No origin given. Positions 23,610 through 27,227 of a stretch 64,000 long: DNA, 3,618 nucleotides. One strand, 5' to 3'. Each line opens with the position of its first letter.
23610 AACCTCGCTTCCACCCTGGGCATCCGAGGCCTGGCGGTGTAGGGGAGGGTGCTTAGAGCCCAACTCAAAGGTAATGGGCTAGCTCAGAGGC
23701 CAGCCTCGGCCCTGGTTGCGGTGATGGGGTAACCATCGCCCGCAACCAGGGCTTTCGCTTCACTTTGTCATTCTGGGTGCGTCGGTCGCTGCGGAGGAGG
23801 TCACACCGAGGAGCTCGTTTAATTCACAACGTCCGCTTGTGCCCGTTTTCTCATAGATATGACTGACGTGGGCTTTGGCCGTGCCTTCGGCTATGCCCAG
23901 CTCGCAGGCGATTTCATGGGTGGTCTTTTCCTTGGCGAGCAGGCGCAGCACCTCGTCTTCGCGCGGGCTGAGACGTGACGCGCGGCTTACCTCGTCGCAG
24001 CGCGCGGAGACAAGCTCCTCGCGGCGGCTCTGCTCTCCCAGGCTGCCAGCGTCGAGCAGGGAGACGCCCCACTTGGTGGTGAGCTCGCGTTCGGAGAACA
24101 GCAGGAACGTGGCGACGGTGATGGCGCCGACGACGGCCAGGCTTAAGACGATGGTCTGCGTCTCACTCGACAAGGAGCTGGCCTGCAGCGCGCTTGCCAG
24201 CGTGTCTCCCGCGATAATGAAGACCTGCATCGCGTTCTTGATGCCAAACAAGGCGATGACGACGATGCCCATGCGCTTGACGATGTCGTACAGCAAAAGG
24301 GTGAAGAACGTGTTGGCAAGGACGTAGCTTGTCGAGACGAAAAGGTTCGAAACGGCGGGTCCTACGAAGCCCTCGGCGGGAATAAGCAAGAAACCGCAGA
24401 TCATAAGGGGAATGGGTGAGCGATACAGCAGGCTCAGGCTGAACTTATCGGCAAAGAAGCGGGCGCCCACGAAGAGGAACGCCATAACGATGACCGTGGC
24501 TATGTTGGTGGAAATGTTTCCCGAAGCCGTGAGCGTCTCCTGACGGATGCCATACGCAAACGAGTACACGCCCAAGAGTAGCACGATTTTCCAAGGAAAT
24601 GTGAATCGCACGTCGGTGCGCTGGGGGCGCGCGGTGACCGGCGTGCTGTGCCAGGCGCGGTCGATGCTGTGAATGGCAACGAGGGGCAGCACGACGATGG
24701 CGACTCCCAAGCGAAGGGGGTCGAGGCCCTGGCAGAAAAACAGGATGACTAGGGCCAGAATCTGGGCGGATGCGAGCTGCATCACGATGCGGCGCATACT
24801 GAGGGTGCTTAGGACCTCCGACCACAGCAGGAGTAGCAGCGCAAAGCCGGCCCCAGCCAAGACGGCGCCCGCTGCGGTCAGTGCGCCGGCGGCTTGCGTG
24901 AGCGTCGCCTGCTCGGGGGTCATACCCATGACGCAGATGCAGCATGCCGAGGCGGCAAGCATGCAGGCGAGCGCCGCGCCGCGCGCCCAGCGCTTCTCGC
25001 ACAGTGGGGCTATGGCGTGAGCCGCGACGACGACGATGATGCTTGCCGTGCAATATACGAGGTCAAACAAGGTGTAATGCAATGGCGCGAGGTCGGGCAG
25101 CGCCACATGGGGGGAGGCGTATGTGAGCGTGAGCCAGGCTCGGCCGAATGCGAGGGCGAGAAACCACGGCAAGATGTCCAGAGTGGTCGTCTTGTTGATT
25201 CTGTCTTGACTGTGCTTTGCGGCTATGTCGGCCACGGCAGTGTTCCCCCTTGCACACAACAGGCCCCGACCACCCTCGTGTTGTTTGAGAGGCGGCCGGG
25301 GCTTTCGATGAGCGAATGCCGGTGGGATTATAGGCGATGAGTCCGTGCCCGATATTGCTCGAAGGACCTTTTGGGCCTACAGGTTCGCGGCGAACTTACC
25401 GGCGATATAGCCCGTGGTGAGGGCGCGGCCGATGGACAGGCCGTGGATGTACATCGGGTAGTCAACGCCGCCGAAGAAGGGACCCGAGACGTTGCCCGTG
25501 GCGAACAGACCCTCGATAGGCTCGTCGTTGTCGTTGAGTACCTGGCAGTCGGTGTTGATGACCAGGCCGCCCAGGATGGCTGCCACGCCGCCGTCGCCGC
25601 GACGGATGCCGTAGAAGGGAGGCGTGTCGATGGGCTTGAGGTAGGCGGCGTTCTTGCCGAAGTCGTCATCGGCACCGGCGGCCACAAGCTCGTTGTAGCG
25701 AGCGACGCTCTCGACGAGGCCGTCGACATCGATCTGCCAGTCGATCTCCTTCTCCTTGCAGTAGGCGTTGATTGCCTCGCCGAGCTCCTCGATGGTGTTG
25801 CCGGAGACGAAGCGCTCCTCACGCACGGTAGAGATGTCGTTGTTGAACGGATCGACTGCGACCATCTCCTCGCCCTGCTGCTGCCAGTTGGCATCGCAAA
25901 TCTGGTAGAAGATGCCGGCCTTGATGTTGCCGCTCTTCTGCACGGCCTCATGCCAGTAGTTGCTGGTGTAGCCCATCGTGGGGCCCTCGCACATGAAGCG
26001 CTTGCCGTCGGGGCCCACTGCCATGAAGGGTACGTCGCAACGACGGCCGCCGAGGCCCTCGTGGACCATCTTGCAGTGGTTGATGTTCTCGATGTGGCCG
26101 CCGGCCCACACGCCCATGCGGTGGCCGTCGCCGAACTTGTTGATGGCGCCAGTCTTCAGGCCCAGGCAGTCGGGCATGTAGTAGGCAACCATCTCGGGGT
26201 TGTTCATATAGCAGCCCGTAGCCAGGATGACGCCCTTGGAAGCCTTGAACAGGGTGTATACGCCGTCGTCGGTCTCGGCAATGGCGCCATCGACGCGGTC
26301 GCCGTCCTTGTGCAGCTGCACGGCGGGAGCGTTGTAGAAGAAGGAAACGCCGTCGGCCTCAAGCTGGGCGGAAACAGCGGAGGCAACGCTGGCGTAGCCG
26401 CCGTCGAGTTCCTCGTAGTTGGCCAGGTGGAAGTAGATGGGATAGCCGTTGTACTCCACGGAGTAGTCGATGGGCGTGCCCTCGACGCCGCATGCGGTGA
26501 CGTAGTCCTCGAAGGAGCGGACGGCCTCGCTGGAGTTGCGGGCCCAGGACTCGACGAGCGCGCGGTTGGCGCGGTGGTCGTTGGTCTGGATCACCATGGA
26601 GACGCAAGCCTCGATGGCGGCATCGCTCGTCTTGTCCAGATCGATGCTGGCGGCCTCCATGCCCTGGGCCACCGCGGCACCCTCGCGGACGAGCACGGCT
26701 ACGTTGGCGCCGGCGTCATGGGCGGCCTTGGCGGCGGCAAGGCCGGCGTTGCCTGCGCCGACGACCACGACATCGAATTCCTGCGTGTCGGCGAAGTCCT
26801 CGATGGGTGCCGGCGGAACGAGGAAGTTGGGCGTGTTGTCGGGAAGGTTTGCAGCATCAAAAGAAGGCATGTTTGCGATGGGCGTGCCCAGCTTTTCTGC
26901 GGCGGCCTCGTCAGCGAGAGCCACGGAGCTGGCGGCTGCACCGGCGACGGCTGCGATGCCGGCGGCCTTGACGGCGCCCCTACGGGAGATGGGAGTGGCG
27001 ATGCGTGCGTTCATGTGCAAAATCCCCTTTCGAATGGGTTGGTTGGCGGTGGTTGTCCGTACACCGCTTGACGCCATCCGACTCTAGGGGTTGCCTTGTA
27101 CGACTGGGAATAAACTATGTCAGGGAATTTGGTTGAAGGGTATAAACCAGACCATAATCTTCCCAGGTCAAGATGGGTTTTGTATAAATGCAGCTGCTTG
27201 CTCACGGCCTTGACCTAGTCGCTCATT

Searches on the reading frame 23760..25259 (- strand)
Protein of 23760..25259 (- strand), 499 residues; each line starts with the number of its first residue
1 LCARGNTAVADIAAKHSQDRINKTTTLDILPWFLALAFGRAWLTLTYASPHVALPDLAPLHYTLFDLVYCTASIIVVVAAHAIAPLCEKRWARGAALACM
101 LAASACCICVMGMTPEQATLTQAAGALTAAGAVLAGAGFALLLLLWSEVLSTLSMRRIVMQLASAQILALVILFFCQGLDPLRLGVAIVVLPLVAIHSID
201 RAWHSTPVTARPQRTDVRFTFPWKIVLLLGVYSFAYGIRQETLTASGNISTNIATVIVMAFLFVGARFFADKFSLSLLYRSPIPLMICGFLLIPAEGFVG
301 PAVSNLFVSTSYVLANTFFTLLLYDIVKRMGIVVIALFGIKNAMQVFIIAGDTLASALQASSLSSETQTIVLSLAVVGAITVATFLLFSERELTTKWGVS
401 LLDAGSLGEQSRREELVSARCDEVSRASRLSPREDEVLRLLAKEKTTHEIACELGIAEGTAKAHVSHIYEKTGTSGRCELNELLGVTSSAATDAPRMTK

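Call 40: search_protein_families(library=pfam, proteins=[window:23760-25259:-], max_evalue=0.001)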
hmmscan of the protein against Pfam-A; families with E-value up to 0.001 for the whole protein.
window:23760-25259:- (499 aa): 2 families
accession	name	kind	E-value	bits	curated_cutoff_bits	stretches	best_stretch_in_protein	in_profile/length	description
PF00196.25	GerE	-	1.1e-13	51.1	23.5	1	429-480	2-53/57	Bacterial regulatory proteins, luxR family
PF08281.18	Sigma70_r4_2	-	3.4e-05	23.9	25.7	1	428-468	9-50/54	Sigma-70, region 4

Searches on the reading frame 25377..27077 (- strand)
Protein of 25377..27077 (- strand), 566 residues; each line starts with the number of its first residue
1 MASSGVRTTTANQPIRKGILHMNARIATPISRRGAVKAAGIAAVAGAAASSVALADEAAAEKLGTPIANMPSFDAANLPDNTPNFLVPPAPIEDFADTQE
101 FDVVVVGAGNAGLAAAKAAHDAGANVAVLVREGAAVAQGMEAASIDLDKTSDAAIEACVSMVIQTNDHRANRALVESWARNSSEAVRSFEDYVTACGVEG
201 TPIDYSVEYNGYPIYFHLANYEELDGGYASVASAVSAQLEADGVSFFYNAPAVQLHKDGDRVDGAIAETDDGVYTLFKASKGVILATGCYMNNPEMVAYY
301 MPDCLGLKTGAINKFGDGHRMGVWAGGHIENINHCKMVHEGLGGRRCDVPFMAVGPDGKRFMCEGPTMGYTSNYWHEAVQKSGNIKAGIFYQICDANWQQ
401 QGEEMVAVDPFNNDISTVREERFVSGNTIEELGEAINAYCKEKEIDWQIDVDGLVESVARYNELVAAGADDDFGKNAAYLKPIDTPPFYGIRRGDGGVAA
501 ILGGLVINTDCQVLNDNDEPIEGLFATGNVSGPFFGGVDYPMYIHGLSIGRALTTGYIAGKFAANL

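Call 40: search_protein_families(library=pfam, proteins=[window:25377-27077:-], max_evalue=0.001)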
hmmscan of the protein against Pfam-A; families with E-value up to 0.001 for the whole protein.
window:25377-27077:- (566 aa): 11 families
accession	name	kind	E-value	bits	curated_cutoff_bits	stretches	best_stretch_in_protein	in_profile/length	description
PF00890.30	FAD_binding_2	-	1.3e-39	137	20.4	1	102-536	1-404/414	FAD binding domain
PF01266.30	DAO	-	3.7e-08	33.7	27.9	0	102-135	1-35/353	FAD dependent oxidoreductase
PF07992.20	Pyr_redox_2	-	3.5e-07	30.4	26.1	1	101-143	1-43/291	Pyridine nucleotide-disulphide oxidoreductase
PF00070.33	Pyr_redox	-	4e-06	27.7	22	0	103-138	2-36/82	Pyridine nucleotide-disulphide oxidoreductase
PF13738.12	Pyr_redox_3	-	0.00014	21.6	30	1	92-160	156-223/305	Pyridine nucleotide-disulphide oxidoreductase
PF01946.23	Thi4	-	0.00017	21.4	26.2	1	92-132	9-50/235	Thi4 family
PF01262.27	AlaDh_PNT_C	-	0.00018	21.4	23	1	100-159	28-90/214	Alanine dehydrogenase/PNT, C-terminal domain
PF13241.12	NAD_binding_7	-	0.0002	22.3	22.1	1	96-178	3-82/104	Putative NAD(P)-binding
PF01134.28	GIDA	-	0.00057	19.5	22.1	0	102-138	1-37/391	Glucose inhibited division protein A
PF12831.13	FAD_oxidored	-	0.00059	19.7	27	0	102-272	1-131/416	FAD dependent oxidoreductase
PF07991.19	KARI_N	-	0.00078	19.5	20.6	0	102-164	6-68/165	Acetohydroxy acid isomeroreductase, NADPH-binding domain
